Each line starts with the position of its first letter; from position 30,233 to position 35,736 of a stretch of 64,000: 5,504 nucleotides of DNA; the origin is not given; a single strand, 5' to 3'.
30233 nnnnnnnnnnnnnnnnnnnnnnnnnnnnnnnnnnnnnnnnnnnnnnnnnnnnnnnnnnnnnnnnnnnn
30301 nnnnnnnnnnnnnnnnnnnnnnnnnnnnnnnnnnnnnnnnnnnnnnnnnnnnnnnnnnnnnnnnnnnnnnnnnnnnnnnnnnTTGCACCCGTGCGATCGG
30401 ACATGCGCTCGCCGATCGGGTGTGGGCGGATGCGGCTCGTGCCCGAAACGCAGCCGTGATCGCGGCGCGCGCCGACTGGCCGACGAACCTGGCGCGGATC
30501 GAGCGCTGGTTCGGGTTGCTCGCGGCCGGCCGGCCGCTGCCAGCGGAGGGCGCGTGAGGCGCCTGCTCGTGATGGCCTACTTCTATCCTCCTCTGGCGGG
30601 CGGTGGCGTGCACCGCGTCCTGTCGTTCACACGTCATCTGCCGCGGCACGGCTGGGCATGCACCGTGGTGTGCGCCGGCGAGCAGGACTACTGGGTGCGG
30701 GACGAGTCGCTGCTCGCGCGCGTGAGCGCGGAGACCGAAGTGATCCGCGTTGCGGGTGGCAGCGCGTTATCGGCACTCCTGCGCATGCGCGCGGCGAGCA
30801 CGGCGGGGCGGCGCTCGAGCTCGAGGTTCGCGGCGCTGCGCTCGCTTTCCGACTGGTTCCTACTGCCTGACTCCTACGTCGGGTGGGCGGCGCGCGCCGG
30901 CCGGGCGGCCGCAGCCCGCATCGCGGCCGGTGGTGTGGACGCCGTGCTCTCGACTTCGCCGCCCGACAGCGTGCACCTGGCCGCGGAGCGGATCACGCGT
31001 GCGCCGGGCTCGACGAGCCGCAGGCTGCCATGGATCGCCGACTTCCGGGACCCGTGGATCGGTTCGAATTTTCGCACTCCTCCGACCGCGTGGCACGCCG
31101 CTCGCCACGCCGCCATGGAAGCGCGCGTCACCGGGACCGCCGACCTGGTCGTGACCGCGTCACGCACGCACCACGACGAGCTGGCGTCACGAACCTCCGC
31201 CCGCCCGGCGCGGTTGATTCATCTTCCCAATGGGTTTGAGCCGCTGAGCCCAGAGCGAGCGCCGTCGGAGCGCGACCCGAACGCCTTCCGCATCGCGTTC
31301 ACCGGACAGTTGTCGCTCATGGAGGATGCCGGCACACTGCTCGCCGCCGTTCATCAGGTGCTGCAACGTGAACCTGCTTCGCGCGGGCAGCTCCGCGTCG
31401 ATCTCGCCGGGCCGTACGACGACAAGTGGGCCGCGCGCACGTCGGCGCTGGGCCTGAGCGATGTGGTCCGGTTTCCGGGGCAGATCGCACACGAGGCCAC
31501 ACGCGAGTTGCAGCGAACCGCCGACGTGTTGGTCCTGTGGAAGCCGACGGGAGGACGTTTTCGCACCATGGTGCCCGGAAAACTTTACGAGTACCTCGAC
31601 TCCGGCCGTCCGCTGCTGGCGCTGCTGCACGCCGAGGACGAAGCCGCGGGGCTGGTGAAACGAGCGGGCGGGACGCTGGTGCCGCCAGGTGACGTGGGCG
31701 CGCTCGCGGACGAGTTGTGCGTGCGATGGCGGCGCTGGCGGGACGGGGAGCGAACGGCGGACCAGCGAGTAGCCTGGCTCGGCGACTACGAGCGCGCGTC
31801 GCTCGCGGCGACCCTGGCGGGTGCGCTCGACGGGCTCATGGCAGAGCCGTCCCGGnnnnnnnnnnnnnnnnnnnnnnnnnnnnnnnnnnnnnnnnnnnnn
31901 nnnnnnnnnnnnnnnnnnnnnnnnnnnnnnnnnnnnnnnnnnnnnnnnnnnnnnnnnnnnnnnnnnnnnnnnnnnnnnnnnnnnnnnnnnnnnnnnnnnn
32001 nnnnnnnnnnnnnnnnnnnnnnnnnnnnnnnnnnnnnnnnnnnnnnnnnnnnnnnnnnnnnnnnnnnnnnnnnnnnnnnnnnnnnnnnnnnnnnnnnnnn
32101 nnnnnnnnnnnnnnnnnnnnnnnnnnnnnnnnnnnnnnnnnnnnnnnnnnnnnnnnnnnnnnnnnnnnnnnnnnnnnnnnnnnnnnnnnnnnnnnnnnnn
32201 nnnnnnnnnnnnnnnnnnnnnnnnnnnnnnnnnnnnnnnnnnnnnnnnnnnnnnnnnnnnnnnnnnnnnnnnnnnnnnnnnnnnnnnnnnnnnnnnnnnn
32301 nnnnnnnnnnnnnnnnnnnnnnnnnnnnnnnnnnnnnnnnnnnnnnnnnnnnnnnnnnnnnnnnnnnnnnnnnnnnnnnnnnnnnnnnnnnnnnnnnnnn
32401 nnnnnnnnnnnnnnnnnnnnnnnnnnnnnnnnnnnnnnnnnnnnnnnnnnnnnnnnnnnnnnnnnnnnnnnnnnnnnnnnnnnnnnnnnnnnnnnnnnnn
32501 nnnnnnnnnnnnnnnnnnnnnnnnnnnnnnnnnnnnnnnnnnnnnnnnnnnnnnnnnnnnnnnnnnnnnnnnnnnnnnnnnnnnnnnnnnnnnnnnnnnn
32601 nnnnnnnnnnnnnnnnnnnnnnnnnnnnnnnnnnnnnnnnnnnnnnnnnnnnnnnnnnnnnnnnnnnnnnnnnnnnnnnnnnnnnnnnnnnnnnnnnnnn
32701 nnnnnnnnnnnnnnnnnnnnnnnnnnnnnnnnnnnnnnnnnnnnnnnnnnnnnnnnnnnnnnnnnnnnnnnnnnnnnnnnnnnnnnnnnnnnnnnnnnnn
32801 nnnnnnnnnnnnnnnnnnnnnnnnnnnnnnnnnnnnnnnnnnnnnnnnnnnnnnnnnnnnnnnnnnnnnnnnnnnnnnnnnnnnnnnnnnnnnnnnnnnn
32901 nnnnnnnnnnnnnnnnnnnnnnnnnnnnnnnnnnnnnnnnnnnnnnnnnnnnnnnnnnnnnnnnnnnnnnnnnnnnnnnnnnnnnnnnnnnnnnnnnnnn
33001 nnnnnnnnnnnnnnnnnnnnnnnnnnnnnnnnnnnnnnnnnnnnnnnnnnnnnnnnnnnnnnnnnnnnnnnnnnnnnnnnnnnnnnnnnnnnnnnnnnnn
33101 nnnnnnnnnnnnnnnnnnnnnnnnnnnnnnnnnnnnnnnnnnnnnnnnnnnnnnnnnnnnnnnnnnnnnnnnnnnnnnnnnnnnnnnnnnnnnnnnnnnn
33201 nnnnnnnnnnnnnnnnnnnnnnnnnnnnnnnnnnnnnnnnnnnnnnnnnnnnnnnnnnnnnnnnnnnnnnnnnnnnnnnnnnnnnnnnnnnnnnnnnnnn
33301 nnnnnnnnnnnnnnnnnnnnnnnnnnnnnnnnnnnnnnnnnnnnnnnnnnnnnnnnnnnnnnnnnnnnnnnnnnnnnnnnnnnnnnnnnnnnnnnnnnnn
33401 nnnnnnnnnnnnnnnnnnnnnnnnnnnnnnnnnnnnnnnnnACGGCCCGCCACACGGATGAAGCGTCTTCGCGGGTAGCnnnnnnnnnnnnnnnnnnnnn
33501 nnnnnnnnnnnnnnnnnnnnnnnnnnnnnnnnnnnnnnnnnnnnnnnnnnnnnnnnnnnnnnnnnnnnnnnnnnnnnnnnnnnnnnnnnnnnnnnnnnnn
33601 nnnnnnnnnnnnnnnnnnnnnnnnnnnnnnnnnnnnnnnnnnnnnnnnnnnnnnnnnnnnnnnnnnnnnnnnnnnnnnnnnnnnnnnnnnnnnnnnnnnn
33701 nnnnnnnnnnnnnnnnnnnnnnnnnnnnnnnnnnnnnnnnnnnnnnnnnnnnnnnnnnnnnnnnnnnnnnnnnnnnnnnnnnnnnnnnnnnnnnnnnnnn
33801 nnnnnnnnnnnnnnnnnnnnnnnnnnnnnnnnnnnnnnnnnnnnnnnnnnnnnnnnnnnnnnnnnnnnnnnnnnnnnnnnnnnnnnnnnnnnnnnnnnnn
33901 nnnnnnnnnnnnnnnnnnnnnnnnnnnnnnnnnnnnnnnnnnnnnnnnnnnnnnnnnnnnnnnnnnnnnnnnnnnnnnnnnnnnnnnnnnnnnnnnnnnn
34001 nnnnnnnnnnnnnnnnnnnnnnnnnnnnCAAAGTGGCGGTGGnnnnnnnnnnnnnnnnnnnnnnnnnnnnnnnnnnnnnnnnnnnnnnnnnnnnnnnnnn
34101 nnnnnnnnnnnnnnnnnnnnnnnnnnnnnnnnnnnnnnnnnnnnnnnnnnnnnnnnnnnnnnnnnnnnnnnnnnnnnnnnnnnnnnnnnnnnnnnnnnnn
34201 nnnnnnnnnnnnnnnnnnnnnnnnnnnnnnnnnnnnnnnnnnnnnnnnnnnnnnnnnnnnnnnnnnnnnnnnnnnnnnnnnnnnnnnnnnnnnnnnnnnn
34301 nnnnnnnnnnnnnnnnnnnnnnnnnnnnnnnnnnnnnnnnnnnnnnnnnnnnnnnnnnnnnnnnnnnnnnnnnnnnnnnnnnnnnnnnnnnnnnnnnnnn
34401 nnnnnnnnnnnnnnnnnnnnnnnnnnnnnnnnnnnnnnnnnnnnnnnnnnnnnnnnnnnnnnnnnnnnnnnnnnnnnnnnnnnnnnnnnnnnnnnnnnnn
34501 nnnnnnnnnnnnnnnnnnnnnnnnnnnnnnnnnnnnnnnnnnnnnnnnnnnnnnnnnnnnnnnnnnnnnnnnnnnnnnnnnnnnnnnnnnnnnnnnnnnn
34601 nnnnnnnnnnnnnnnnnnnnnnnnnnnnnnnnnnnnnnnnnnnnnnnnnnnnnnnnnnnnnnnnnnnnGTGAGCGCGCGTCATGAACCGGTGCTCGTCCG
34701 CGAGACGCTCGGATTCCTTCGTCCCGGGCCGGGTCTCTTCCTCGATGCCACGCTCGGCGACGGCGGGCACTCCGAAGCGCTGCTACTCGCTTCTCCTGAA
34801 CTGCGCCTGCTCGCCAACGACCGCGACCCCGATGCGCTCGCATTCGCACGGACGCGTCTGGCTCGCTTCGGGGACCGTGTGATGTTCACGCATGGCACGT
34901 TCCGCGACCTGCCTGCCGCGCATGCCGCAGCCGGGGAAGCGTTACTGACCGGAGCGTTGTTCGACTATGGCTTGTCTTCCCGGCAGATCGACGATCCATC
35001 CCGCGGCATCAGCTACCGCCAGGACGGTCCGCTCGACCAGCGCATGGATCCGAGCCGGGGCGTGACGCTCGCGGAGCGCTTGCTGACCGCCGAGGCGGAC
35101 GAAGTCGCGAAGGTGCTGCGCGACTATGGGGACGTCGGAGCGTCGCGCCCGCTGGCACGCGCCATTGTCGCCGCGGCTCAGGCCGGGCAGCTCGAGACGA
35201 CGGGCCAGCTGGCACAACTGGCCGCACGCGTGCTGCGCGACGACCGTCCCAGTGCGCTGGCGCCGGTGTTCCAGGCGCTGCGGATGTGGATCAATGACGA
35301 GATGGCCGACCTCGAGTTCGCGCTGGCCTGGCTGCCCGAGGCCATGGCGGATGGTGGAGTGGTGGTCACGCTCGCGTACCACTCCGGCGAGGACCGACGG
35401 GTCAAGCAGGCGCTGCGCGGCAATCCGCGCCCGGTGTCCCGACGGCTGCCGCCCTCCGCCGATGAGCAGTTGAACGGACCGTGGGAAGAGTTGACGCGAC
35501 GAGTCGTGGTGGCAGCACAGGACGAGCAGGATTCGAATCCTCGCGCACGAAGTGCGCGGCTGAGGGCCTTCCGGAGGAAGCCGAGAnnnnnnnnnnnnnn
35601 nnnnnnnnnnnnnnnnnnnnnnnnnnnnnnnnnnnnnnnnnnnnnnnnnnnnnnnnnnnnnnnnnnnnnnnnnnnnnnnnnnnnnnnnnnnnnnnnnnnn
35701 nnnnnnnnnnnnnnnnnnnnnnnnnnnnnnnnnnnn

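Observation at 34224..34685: STAS-domain gene inserted between mraZ and rsmH in the dcw operon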

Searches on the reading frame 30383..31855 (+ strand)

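Call 33: search_protein_families(library=pfam, proteins=[window:30383-31855:+], max_evalue=0.00001)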
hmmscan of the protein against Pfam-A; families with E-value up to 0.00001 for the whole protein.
window:30383-31855:+ (491 aa): 2 families
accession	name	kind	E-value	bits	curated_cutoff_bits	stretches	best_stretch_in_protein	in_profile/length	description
PF13692.12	Glyco_trans_1_4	-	6.7e-11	43.1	27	1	303-446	3-137/142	Glycosyl transferases group 1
PF00534.26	Glycos_transf_1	-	6e-07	29.6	26.4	1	292-444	6-151/172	Glycosyl transferases group 1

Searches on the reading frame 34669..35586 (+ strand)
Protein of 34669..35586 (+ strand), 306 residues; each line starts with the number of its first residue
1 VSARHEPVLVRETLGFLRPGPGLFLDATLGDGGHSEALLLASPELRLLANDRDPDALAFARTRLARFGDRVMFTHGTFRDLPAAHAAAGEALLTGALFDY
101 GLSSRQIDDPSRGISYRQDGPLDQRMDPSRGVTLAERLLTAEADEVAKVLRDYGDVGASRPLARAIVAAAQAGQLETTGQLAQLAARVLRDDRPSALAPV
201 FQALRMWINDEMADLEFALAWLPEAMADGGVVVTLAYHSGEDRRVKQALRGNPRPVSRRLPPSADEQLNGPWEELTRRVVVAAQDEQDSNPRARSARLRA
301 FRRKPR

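Call 4: search_protein_families(library=ncbifam, proteins=[window:34669-35586:+], max_evalue=1)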
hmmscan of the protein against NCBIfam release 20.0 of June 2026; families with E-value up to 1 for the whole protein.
window:34669-35586:+ (306 aa): 1 family
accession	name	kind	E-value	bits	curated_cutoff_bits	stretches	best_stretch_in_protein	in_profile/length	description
TIGR00006.1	TIGR00006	equivalog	1.2e-66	225.3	154.3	1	4-303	6-309/310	16S rRNA (cytosine(1402)-N(4))-methyltransferase RsmH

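Call 5: search_protein_families(library=pfam, proteins=[window:34669-35586:+], max_evalue=1)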
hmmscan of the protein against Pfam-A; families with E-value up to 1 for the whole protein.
window:34669-35586:+ (306 aa): 3 families
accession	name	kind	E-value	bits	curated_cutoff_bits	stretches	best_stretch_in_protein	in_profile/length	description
PF01795.25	Methyltransf_5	-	1e-72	245.7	27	1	3-303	2-308/309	MraW methylase family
PF13649.12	Methyltransf_25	-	0.00018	22.6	27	1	25-87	2-64/97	Methyltransferase domain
PF07631.16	PSD4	-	0.079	13.9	23.3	1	165-201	22-58/128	Protein of unknown function (DUF1592)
